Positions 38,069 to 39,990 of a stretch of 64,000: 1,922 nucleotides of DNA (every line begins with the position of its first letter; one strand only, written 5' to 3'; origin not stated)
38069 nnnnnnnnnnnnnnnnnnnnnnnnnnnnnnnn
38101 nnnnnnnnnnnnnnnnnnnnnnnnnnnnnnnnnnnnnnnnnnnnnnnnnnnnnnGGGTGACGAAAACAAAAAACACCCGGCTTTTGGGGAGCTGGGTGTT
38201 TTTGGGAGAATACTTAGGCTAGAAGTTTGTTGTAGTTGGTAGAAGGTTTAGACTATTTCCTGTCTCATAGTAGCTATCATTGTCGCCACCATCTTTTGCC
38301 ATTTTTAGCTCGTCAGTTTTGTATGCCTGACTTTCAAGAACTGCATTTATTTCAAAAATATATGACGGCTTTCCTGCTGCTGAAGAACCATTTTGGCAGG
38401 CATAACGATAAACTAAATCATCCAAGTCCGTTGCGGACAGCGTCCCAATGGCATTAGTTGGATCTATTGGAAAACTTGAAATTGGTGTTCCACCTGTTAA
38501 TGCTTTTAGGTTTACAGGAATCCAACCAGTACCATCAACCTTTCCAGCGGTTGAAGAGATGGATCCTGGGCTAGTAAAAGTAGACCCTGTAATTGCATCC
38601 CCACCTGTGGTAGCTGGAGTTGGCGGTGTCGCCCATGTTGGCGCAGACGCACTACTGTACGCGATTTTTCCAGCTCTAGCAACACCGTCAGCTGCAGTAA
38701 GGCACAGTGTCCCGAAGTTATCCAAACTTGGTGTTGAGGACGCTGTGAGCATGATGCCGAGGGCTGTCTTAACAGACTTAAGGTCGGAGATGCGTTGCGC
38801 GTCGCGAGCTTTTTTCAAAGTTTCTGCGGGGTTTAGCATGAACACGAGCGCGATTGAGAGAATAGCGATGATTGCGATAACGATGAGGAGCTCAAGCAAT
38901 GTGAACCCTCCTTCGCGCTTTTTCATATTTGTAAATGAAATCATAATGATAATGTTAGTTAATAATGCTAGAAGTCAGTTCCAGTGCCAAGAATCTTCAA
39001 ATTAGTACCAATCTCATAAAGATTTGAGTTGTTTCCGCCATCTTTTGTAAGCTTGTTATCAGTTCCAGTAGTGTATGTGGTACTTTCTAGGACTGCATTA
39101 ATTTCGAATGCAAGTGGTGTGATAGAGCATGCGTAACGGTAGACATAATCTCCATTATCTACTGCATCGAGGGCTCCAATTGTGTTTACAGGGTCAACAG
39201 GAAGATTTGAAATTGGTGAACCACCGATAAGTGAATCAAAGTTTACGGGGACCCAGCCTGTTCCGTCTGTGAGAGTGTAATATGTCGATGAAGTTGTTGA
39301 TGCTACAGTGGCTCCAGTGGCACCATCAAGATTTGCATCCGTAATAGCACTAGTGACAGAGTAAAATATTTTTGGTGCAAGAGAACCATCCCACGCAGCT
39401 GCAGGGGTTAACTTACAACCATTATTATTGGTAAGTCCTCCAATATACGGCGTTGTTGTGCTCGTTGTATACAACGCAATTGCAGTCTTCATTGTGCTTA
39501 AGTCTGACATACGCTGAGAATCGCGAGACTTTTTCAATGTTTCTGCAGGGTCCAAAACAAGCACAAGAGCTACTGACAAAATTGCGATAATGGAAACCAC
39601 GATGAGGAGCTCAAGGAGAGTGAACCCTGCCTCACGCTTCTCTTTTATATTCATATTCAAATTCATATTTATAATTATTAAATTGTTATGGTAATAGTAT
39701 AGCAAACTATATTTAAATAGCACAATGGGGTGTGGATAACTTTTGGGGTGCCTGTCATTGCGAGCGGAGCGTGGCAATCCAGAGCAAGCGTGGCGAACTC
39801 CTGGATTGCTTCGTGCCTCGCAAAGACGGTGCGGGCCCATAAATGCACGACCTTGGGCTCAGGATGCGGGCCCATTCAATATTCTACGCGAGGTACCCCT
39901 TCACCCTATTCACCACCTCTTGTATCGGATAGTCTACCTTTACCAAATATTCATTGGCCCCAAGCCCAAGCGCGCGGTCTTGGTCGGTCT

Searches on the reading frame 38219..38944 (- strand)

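Call 21: search_protein_families(library=pfam, proteins=[window:38219-38944:-], max_evalue=0.01)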
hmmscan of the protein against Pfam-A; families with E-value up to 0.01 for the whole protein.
window:38219-38944:- (241 aa): 1 family
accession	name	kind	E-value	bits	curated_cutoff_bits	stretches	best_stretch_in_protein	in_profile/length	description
PF07963.17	N_methyl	-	2.2e-08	33.8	21.2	1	8-33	1-26/27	Prokaryotic N-terminal methylation motif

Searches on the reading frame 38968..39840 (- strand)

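Call 21: search_protein_families(library=pfam, proteins=[window:38968-39840:-], max_evalue=0.01)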
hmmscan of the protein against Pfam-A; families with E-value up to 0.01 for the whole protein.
window:38968-39840:- (290 aa): 1 family
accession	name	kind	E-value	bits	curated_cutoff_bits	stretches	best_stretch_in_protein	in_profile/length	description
PF07963.17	N_methyl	-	2.5e-07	30.4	21.2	1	68-92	2-26/27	Prokaryotic N-terminal methylation motif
